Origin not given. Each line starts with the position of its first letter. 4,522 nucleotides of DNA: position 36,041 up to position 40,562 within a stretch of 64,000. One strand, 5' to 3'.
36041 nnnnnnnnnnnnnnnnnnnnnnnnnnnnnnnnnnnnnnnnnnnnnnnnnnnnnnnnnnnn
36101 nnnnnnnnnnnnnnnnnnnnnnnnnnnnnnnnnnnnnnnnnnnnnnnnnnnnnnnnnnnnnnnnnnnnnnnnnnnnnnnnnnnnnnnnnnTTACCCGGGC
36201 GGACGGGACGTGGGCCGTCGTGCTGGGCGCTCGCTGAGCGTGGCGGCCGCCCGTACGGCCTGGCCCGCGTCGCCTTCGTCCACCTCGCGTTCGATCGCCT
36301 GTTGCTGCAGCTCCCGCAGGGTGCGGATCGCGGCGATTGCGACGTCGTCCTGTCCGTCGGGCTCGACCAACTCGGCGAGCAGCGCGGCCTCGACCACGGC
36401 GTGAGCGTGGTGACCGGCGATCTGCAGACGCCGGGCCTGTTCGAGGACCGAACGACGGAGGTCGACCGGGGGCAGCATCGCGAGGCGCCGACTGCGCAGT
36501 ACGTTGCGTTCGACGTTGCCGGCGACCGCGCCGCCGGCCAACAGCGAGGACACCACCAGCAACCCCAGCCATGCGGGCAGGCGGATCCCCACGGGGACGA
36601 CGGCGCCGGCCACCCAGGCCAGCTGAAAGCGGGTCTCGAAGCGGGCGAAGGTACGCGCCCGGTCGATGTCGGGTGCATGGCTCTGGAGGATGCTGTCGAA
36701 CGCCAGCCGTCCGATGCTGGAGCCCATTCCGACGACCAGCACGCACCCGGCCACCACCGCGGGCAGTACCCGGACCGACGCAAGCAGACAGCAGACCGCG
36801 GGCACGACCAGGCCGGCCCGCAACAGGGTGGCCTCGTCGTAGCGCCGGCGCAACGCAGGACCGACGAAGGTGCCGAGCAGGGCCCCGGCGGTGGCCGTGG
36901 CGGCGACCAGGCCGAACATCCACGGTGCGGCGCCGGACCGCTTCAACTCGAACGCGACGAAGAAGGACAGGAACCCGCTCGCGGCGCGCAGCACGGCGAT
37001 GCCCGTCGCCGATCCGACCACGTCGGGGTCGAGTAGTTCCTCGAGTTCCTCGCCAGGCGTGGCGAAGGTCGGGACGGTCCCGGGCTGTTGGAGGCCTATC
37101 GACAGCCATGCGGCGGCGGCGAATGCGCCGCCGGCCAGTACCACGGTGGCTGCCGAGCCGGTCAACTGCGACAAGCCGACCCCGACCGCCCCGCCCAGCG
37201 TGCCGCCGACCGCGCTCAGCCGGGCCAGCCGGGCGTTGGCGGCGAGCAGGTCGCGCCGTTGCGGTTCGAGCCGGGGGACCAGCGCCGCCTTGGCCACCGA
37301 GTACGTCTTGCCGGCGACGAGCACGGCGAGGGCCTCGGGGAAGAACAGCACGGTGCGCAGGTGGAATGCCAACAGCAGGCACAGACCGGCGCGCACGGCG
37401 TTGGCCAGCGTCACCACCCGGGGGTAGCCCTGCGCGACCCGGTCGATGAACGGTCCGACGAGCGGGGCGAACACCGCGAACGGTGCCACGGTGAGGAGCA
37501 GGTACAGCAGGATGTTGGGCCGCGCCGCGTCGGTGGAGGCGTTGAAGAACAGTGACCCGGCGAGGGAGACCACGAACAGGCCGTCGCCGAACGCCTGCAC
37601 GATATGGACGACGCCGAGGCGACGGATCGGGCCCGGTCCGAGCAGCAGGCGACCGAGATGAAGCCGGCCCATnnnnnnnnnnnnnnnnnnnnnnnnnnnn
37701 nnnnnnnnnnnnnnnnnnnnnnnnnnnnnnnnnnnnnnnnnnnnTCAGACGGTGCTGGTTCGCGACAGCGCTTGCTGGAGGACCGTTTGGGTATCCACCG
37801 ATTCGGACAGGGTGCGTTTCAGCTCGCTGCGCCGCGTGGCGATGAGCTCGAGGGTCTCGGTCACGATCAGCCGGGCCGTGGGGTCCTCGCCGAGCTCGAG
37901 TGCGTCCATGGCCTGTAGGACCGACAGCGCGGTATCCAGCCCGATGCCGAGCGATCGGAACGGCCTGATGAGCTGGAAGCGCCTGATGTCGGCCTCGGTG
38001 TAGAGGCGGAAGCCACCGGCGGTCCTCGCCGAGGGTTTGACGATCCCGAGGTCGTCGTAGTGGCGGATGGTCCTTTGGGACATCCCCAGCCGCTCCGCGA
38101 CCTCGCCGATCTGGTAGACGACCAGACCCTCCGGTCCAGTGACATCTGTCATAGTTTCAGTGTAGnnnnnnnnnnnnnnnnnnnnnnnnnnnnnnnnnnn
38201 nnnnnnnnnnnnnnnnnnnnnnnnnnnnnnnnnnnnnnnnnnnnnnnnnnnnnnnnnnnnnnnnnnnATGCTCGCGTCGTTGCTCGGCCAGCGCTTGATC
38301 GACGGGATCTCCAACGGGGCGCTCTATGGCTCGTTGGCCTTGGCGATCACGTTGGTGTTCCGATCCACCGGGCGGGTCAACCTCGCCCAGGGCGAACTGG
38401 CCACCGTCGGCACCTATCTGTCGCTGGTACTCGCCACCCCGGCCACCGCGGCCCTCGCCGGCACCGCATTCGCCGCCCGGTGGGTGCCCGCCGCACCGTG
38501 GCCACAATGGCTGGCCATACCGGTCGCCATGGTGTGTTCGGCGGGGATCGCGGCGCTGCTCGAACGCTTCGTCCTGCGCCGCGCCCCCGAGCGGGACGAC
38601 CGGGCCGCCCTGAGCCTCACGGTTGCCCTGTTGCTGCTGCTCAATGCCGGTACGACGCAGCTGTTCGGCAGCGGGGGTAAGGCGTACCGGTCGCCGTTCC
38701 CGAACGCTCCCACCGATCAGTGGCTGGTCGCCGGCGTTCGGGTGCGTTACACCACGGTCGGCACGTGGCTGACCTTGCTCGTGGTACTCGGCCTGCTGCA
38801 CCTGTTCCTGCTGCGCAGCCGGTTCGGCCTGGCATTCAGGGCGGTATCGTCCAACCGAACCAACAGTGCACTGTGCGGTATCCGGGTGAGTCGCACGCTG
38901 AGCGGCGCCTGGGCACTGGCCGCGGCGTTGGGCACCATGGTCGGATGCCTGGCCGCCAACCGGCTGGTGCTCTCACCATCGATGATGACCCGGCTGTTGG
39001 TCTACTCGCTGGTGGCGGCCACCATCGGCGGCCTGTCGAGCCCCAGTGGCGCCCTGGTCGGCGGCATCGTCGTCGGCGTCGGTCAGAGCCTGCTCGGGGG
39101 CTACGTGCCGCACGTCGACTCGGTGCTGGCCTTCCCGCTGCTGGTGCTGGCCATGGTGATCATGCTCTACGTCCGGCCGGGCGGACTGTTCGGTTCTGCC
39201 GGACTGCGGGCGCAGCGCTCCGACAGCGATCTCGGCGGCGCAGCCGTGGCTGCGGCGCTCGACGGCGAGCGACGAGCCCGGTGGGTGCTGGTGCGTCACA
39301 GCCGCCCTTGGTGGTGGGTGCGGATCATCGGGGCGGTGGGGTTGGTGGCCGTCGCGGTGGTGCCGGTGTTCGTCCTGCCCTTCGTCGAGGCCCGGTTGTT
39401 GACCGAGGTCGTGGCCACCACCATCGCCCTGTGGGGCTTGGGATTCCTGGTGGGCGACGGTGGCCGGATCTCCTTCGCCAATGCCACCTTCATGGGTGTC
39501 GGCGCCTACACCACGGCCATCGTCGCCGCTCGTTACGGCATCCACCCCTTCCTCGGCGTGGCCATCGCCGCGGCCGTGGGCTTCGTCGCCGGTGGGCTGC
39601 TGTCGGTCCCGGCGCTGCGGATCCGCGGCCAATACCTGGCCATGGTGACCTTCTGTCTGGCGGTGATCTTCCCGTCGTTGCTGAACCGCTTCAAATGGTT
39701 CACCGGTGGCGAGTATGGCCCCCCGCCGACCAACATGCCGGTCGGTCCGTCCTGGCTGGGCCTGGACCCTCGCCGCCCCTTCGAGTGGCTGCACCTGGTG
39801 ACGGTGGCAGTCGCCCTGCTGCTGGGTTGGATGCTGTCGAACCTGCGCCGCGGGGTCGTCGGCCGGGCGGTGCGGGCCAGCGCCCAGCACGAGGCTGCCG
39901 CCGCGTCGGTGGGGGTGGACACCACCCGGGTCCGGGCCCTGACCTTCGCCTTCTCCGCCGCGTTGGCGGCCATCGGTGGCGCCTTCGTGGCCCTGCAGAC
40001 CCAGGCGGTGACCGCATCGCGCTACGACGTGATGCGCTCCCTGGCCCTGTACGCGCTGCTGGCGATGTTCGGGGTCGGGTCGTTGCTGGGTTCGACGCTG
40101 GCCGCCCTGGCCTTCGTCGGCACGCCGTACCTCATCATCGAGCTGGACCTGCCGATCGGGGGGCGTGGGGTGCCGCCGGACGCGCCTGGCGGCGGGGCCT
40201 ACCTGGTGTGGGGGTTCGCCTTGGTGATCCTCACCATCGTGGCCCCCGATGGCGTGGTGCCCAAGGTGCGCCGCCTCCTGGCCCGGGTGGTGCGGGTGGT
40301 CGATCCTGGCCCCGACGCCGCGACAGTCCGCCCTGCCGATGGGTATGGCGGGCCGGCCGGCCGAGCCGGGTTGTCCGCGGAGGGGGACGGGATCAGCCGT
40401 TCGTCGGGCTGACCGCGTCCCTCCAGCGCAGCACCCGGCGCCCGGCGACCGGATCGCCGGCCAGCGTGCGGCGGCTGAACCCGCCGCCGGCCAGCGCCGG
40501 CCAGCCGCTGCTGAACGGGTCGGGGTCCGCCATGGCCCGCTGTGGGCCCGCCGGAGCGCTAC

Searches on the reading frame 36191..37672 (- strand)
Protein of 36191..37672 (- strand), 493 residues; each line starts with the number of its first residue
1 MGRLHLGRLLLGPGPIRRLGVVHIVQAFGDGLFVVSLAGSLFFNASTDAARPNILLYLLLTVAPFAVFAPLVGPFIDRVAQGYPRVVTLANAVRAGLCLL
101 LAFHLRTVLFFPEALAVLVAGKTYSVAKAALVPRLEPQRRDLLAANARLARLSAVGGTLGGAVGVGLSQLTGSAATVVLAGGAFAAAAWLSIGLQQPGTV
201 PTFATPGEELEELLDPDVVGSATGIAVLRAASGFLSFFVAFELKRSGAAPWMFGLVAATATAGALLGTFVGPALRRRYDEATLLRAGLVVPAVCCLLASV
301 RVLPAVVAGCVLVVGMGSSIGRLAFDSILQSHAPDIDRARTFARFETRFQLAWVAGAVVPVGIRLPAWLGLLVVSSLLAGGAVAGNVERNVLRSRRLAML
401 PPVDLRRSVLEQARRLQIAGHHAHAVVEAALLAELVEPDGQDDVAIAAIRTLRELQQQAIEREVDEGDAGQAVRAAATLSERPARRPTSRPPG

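Call 46: search_protein_families(library=pfam, proteins=[window:36191-37672:-])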
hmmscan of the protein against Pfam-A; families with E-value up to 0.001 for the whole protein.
window:36191-37672:- (493 aa): 2 families
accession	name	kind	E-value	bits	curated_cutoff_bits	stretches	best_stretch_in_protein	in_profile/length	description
PF07690.21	MFS_1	-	5.3e-10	39.2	33.4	1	24-357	6-347/347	Major Facilitator Superfamily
PF05977.19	MFS_3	-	3.3e-05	23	27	1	244-359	247-362/524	Transmembrane secretion effector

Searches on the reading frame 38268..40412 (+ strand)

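Call 46: search_protein_families(library=pfam, proteins=[window:38268-40412:+])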
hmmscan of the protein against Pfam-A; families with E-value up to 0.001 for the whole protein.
window:38268-40412:+ (714 aa): 1 family
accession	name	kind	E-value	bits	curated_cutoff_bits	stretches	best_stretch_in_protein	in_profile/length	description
PF02653.21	BPD_transp_2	-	1.7e-59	201.6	26.8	2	11-296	3-269/269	Branched-chain amino acid transport system / permease component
